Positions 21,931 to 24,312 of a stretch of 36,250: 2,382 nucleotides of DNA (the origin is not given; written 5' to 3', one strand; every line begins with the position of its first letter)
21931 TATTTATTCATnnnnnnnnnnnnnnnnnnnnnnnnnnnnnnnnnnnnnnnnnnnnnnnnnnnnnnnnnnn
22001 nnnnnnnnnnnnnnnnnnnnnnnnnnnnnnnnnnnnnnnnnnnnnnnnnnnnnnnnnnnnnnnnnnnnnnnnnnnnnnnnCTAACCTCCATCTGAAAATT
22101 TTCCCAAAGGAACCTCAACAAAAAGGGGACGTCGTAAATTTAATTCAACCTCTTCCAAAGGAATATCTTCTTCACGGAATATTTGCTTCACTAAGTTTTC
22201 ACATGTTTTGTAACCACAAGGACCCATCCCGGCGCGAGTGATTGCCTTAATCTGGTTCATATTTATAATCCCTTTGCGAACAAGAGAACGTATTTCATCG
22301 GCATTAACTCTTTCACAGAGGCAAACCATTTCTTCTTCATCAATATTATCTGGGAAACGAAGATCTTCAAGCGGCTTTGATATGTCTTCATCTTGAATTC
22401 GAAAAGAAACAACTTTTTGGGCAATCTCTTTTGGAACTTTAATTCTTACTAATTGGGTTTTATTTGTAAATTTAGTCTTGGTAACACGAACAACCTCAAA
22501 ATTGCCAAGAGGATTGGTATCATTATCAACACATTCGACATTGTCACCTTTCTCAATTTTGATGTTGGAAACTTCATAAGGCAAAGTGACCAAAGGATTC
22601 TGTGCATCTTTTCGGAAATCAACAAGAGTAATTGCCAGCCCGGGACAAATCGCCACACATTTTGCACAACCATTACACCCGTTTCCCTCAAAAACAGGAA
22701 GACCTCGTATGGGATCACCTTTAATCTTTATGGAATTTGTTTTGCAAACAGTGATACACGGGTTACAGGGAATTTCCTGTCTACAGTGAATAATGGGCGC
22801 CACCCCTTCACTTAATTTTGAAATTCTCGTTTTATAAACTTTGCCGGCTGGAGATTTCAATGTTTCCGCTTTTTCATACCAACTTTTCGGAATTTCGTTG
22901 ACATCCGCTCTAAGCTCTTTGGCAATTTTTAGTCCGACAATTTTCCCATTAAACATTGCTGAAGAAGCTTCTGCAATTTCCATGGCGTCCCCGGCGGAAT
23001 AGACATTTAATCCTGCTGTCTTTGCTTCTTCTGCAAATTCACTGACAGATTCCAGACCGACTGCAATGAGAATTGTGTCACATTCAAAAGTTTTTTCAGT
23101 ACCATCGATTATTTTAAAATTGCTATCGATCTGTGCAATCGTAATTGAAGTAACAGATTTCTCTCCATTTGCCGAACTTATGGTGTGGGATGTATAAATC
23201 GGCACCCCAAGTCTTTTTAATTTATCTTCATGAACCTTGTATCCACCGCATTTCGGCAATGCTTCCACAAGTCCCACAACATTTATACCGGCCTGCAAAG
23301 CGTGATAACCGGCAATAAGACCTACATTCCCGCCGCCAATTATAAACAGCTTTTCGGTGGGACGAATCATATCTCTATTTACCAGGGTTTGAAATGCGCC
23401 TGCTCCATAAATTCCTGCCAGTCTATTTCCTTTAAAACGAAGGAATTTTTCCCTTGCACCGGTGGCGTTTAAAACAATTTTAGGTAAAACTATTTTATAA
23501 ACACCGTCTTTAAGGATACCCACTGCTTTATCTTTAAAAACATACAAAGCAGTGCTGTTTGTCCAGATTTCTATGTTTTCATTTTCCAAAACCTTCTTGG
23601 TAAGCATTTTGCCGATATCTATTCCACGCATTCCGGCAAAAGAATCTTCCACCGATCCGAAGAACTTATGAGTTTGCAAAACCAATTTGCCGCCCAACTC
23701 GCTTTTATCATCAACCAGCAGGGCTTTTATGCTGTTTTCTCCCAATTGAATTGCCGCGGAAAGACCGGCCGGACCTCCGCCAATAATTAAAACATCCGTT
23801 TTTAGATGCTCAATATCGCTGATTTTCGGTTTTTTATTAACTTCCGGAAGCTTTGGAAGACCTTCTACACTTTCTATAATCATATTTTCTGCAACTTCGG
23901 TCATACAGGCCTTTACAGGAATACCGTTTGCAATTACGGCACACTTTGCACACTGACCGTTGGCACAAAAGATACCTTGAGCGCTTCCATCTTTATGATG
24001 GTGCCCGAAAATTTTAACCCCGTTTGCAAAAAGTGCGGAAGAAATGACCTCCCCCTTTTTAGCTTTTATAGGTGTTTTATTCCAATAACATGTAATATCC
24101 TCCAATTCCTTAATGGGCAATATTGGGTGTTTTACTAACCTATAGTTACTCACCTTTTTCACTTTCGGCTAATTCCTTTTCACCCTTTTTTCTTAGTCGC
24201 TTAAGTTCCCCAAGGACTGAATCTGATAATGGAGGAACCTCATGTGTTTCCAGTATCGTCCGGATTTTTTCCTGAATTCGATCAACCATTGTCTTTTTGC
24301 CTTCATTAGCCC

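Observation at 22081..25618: Non-Pyl MttB-family gene probably translationally coupled to a large Fe-S flavoprotein gene, with an apparent composition break at the junction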

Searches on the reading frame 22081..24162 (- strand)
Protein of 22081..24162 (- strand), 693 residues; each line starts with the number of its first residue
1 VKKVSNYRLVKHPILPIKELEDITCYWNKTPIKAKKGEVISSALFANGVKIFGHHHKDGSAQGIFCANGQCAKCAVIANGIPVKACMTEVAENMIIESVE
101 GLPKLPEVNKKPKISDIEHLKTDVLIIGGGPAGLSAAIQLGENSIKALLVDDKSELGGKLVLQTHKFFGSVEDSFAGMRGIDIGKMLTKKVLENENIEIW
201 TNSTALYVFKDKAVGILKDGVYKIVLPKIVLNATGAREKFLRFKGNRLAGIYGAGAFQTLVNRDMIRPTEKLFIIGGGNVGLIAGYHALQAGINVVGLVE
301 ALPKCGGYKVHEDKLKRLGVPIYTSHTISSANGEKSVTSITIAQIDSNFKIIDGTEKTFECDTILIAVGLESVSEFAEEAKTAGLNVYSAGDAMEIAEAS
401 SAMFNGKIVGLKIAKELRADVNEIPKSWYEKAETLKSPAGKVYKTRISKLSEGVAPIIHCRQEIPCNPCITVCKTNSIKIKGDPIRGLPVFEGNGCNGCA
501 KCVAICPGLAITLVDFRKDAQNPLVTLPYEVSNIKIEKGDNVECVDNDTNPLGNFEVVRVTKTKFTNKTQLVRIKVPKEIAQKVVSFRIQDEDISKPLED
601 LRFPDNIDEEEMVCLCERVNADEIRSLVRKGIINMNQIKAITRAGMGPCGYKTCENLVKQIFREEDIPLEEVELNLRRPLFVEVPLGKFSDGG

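Call 7: search_protein_families(library=pfam, proteins=[window:22081-24162:-])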
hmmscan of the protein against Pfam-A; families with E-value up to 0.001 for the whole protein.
window:22081-24162:- (693 aa): 15 families
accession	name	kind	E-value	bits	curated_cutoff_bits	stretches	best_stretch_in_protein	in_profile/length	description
PF07992.20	Pyr_redox_2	-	9.8e-25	88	26.1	1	123-387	2-251/291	Pyridine nucleotide-disulphide oxidoreductase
PF13510.11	Fer2_4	-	1.5e-19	70.3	22.8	1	22-99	3-80/82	2Fe-2S iron-sulfur cluster binding domain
PF12831.13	FAD_oxidored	-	2.5e-11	44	27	1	123-164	1-42/416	FAD dependent oxidoreductase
PF04324.20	Fer2_BFD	-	5.7e-10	39.8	26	1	612-664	1-50/50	BFD-like [2Fe-2S] binding domain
PF03486.20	HI0933_like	-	3.2e-09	37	50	1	123-162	2-41/244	HI0933-like protein Rossmann domain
PF00070.33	Pyr_redox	-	2.6e-08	34.7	22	0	271-342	1-79/82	Pyridine nucleotide-disulphide oxidoreductase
PF13450.12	NAD_binding_8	-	4.3e-08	33.8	21.9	1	126-159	1-34/68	NAD(P)-binding Rossmann-like domain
PF01946.23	Thi4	-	5e-07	29.6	26.2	1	118-161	14-58/235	Thi4 family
PF01494.25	FAD_binding_3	-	3.8e-06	26.8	22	1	121-154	1-34/349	FAD binding domain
PF00890.30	FAD_binding_2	-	1.4e-05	24.9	20.4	1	123-161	1-39/414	FAD binding domain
PF01266.30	DAO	-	1.5e-05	25.2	27.9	0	123-157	1-35/353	FAD dependent oxidoreductase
PF13738.12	Pyr_redox_3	-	0.00016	21.5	30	1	125-157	1-33/305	Pyridine nucleotide-disulphide oxidoreductase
PF14697.11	Fer4_21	-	0.00019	21.9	35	1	459-509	4-55/59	4Fe-4S dicluster domain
PF01134.28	GIDA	-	0.00034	20.2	22.1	0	123-155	1-33/391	Glucose inhibited division protein A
PF13085.11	Fer2_3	-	0.00051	20.5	27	0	65-93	51-79/107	2Fe-2S iron-sulfur cluster binding domain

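Call 8: search_protein_families(library=ncbifam, proteins=[window:22081-24162:-])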
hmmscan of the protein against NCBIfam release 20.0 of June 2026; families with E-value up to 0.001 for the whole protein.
window:22081-24162:- (693 aa): 69 families (the best 25 are shown)
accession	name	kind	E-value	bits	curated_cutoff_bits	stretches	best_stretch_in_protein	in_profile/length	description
TIGR01372.1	soxA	subfamily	1.1e-36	126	1164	1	89-373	138-423/996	sarcosine oxidase subunit alpha family protein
TIGR01292.1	TRX_reduct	equivalog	4.2e-16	58.6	343.45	1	123-380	2-246/300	thioredoxin-disulfide reductase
NF041087.1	bile_acid_BaiCD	equivalog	2e-13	49.4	825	1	121-412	380-641/642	bile acid Fe-S flavoenzyme BaiCD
NF040770.1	hetero_SS_HdrA2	exception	5.6e-13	47.9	1100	2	116-175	134-192/777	CoB-CoM heterodisulfide reductase HdrA2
NF041891.1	hdrA_Methbact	equivalog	5.1e-12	44.8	1300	1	114-206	125-215/762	ferredoxin:CoB-CoM heterodisulfide reductase subunit HdrA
NF045599.1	bili_reduct_long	exception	7.7e-12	44.2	750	1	116-399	377-627/641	bilirubin reductase, long form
TIGR01350.1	lipoamide_DH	equivalog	9.3e-12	44.4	408.8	2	208-393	113-308/461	dihydrolipoyl dehydrogenase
NF009410.0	PRK12771.1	subfamily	6.6e-11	41.5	516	1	122-160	139-177/566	NAD(P)-binding protein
TIGR03997.1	mycofact_OYE_2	equivalog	1.3e-10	40.4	793.15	1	120-164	378-422/645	mycofactocin system FadH/OYE family oxidoreductase 2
TIGR03140.1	AhpF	equivalog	3.9e-10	38.9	502.9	1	104-380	194-458/515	alkyl hydroperoxide reductase subunit F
TIGR03467.1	HpnE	equivalog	8.2e-09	35.3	283.05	1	124-159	1-36/430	hydroxysqualene dehydroxylase HpnE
NF004943.0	PRK06292.2-1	equivalog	1.4e-08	33.9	432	1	121-159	3-41/456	dihydrolipoyl dehydrogenase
TIGR02374.1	nitri_red_nirB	equivalog_domain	1.4e-08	33.6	578.35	1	604-665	410-468/794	nitrite reductase large subunit NirB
NF009408.0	PRK12769.1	equivalog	2.4e-08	32.6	1003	1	111-162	317-368/659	formate-dependent uric acid utilization protein AegA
NF004898.0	PRK06259.1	equivalog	3.1e-08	32.7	385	1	65-121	51-109/488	fumarate reductase (CoM/CoB) subunit TfrB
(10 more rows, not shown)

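Call 19: find_homologous_proteins(query=window:22081-24162:-, max_evalue=1e-30)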
Query window:22081-24162:- (693 aa): 7531 proteins with E <= 1e-30 among 8000 candidates; the best 120 are listed.
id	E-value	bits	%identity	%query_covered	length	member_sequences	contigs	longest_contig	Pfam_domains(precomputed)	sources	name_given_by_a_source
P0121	0.0e+0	1559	100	100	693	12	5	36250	PF01946.24,PF01266.31,PF13510.12,PF13450.13,PF00890.31,PF07992.21,PF00070.34,PF04324.21,PF03486.21,PF01494.26,PF12831.14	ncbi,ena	-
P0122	0.0e+0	1480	95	100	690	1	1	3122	PF01946.24,PF01266.31,PF13510.12,PF13450.13,PF00890.31,PF07992.21,PF00070.34,PF04324.21,PF03486.21,PF01494.26,PF12831.14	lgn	-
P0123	0.0e+0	1478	95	100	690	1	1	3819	PF01946.24,PF01266.31,PF13510.12,PF13450.13,PF00890.31,PF07992.21,PF00070.34,PF04324.21,PF03486.21,PF01494.26,PF12831.14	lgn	-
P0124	0.0e+0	1477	95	100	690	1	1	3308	PF01946.24,PF01266.31,PF13510.12,PF13450.13,PF00890.31,PF07992.21,PF00070.34,PF04324.21,PF03486.21,PF01494.26,PF12831.14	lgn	-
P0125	0.0e+0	1450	93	100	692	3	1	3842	PF01946.24,PF01266.31,PF13510.12,PF13450.13,PF00890.31,PF07992.21,PF00070.34,PF04324.21,PF03486.21,PF01494.26,PF12831.14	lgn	-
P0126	0.0e+0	1447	93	100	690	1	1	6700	PF14697.12,PF13450.13,PF07992.21,PF00070.34,PF04324.21,PF03486.21,PF01494.26,PF12831.14,PF01946.24,PF01266.31,PF13510.12,PF00890.31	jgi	-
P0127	0.0e+0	1385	87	100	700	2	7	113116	PF13450.13,PF07992.21,PF00070.34,PF04324.21,PF03486.21,PF01134.29,PF01494.26,PF12831.14,PF01946.24,PF01266.31,PF13510.12,PF00890.31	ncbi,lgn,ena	-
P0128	0.0e+0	1324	85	99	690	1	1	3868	PF01946.24,PF13510.12,PF13450.13,PF00890.31,PF07992.21,PF00070.34,PF04324.21,PF03486.21,PF01494.26,PF12831.14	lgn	-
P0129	0.0e+0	1159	75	97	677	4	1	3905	PF17806.7,PF13450.13,PF07992.21,PF00070.34,PF04324.21,PF03486.21,PF12838.13,PF01134.29,PF01494.26,PF12831.14,PF01946.24,PF01266.31,PF13510.12,PF00890.31,PF00037.33,PF25160.2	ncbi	ncbi:MAG: sulfurtransferase, partial [Candidatus Cloacimonadota bacterium]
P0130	0.0e+0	1156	74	99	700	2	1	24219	PF14697.12,PF13450.13,PF07992.21,PF00070.34,PF04324.21,PF03486.21,PF12838.13,PF01494.26,PF12831.14,PF01946.24,PF01266.31,PF13510.12,PF00890.31,PF00037.33,PF25160.2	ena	-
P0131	0.0e+0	1154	74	99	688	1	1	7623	PF13450.13,PF07992.21,PF00070.34,PF04324.21,PF03486.21,PF12838.13,PF01494.26,PF12831.14,PF01946.24,PF01266.31,PF13510.12,PF00890.31,PF00037.33,PF25160.2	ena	-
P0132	0.0e+0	1153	74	99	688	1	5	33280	PF13450.13,PF07992.21,PF00070.34,PF04324.21,PF03486.21,PF12838.13,PF01494.26,PF12831.14,PF01946.24,PF01266.31,PF13510.12,PF00890.31,PF00037.33,PF13738.13,PF25160.2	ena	-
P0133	0.0e+0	1152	73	99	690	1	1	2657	PF13450.13,PF07992.21,PF00070.34,PF04324.21,PF03486.21,PF12838.13,PF01494.26,PF12831.14,PF01946.24,PF01266.31,PF13510.12,PF00890.31,PF00037.33,PF25160.2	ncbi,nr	ncbi:MAG: FAD-dependent oxidoreductase [Candidatus Cloacimonetes bacterium]|nr:FAD-dependent oxidore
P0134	0.0e+0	1150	74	99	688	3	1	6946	PF13450.13,PF07992.21,PF00070.34,PF04324.21,PF03486.21,PF12838.13,PF01494.26,PF12831.14,PF01946.24,PF01266.31,PF13510.12,PF00890.31,PF00037.33,PF25160.2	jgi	-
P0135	0.0e+0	1147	73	99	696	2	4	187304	PF13450.13,PF07992.21,PF00070.34,PF04324.21,PF03486.21,PF12838.13,PF01494.26,PF12831.14,PF01946.24,PF01266.31,PF13510.12,PF00890.31,PF00037.33,PF25160.2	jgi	-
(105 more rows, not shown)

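Call 21: find_related_loci(query=window:22081-24162:-, collection=genome_contigs, flank=10000)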
Query window:22081-24162:- (693 aa) in genome_contigs; peptide patterns used: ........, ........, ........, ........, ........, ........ (x = any residue, [..] = any of these).
350 stretches matched a pattern; 316 encode a relative of the query (tblastn E <= 1e-3); the best 80 are kept; 80 distinct loci.
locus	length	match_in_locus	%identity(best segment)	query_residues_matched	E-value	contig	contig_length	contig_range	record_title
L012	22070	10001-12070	88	4-693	0e+0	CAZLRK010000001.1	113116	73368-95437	MAG TPA_asm: uncultured Desulfobacterales bacterium isolate SRP077602_co2_250 genome assembly, contig: NODE_191_length_1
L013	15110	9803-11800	73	32-693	0e+0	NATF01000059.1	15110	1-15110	MAG: Candidatus Cloacimonas sp. 4484_275 ex4484_275_scaffold_23424, whole genome shotgun sequence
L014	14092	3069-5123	71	8-693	0e+0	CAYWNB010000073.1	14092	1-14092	MAG TPA_asm: uncultured Desulfobacula sp. isolate binchicken_co181_370 genome assembly, contig: NODE_7752_length_14092_c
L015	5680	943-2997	70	8-693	0e+0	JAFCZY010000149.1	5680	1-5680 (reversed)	MAG: Deltaproteobacteria bacterium isolate AB_1215_Bin_136 AB_1215_Bin_136_scaffold_19088, whole genome shotgun sequence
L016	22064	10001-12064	70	5-693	0e+0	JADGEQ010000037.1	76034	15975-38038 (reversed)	MAG: Desulfobacteraceae bacterium isolate BB40 NODE_299_length_76034_cov_8.618384, whole genome shotgun sequence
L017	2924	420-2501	69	4-693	0e+0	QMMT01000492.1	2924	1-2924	MAG: Deltaproteobacteria bacterium isolate B3_G2 B3_Guay2_scaffold_36273, whole genome shotgun sequence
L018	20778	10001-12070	66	3-693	0e+0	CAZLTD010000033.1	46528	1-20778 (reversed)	MAG TPA_asm: uncultured Desulfobacula sp. isolate SRP077602_co5_376 genome assembly, contig: NODE_3720_length_46528_cov_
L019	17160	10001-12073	69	2-693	0e+0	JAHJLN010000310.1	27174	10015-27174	MAG: Proteobacteria bacterium isolate Old_saline.mb.139 Old_saline.mb.139_k141_896161, whole genome shotgun sequence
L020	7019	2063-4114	69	8-692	0e+0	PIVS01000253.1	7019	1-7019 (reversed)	MAG: Desulfobacteraceae bacterium isolate Glo_11 GloG15_CONTIG15676, whole genome shotgun sequence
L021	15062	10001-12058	69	8-693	0e+0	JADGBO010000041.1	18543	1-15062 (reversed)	MAG: Desulfamplus sp. isolate nTSbin20 nTS_bin20_NODE_41_length_18543_cov_12.502661, whole genome shotgun sequence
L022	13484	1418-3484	68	4-693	0e+0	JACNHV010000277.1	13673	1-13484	MAG: Candidatus Desulfobacula maris NIOZ-UU_NODE_5628_length_13673_cov_14.7155, whole genome shotgun sequence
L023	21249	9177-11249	67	2-693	0e+0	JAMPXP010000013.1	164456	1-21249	MAG: Desulfobacula sp. isolate R2F_R2FSRR_metabat.38 R2F_C35, whole genome shotgun sequence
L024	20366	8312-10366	70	8-693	0e+0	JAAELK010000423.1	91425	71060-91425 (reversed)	MAG: Desulfobacteraceae bacterium isolate Bpl_3 BplG_CONTIG4910205, whole genome shotgun sequence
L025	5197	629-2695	68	4-693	0e+0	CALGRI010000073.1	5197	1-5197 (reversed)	MAG TPA_asm: uncultured proteobacterium isolate ERR2206792_bin.13_CONCOCT_v1.1_MAG genome assembly, contig: ERZ891023.38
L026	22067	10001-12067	67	4-693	0e+0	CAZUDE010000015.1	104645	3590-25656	MAG TPA_asm: uncultured Desulfobacula sp. isolate binchicken_co191_106 genome assembly, contig: NODE_212_length_104645_c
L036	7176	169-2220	69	8-692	0e+0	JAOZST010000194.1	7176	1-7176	MAG: Desulfobacteraceae bacterium isolate GMC6.metabat2.94 GMC6_14095_length_7176_cov_13.251369, whole genome shotgun se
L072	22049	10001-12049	56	9-691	0e+0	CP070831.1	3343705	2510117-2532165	MAG: Promethearchaeota archaeon isolate bin108 chromosome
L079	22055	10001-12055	55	8-692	0e+0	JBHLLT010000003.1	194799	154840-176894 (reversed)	MAG: Promethearchaeota archaeon isolate DZ1S.179 DZ1S.179@44, whole genome shotgun sequence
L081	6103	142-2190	54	11-692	0e+0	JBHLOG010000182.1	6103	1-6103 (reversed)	MAG: Promethearchaeota archaeon isolate DZ3M.289 DZ3M.289@52899, whole genome shotgun sequence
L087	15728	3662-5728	55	3-691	0e+0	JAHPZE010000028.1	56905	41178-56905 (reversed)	MAG: Promethearchaeota archaeon isolate LW40_87 NODE_918_length_56905_cov_65.754899, whole genome shotgun sequence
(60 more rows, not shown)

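Call 25: search_solved_structures(query=window:22081-24162:-, max_evalue=0.00001)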
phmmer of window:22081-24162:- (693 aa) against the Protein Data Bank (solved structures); distinct sequences matched with E-value up to 0.00001: 13.
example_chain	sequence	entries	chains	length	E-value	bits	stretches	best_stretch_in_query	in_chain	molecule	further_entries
2gag_A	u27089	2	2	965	2.2e-18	69.1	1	30-374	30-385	heterotetrameric sarcosine oxidase alpha-subunit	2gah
1y56_A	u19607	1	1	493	2.3e-17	65.7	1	18-277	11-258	hypothetical protein PH1363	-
1vrq_A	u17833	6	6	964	2.9e-15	58.8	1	28-376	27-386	Sarcosine oxidase alpha subunit | Subunit alpha of sarcosine oxidase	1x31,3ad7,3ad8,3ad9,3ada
4gcm_A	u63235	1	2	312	1.9e-09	39.6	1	120-374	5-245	Thioredoxin reductase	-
7jyp_A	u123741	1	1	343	1.2e-08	36.9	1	123-374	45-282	Thioredoxin reductase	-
3ab1_A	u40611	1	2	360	7.9e-08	34.3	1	119-372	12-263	Ferredoxin--NADP reductase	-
9sfi_A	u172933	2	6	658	2e-07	32.9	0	358-518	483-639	CoB--CoM heterodisulfide reductase iron-sulfur subunit A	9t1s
3klj_A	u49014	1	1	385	2.4e-07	32.7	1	118-358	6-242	NAD(FAD)-dependent dehydrogenase, NirB-family (N-terminal domain)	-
3cty_A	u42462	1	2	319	4.1e-07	31.9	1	119-379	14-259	Thioredoxin reductase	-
5mh4_A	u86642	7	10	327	2.8e-06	29.1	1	112-379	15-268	Thioredoxin reductase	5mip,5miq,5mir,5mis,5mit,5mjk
5xhu_A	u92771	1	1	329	5.1e-06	28.3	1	123-364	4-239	Ferredoxin--NADP reductase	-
5ygq_A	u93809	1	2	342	7.5e-06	27.7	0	118-160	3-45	Ferredoxin--NADP reductase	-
6cmz_A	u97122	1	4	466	8e-06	27.6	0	121-159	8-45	Dihydrolipoyl dehydrogenase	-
